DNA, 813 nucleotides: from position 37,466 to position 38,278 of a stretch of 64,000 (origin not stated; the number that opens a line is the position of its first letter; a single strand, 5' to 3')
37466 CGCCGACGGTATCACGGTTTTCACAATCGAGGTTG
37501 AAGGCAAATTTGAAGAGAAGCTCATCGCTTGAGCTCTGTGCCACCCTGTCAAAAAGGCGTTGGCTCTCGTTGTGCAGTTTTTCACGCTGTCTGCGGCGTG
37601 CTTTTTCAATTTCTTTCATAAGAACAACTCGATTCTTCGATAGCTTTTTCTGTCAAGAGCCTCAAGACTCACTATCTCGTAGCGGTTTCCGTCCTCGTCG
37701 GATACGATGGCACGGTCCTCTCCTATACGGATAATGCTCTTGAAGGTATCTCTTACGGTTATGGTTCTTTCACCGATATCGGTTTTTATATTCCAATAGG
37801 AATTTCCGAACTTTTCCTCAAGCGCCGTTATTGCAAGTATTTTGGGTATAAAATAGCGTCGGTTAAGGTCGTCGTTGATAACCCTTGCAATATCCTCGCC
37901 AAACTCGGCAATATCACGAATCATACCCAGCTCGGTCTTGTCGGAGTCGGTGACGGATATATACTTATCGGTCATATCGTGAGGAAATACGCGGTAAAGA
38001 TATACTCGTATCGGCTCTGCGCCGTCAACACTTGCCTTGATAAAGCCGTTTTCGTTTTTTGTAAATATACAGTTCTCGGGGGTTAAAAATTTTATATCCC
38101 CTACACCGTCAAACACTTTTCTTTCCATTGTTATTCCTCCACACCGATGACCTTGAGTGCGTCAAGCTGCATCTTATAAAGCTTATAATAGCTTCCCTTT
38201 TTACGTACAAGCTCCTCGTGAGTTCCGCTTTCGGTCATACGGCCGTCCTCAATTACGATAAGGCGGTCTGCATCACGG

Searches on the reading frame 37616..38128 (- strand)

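Call 70: search_protein_families(library=pfam, proteins=[window:37616-38128:-], max_evalue=0.001)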
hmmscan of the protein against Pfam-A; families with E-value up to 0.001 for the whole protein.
window:37616-38128:- (170 aa): 1 family
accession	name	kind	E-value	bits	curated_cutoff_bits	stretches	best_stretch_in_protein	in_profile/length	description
PF08909.16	DUF1854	-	3.3e-33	114.8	26.8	1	41-168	3-129/130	Domain of unknown function (DUF1854)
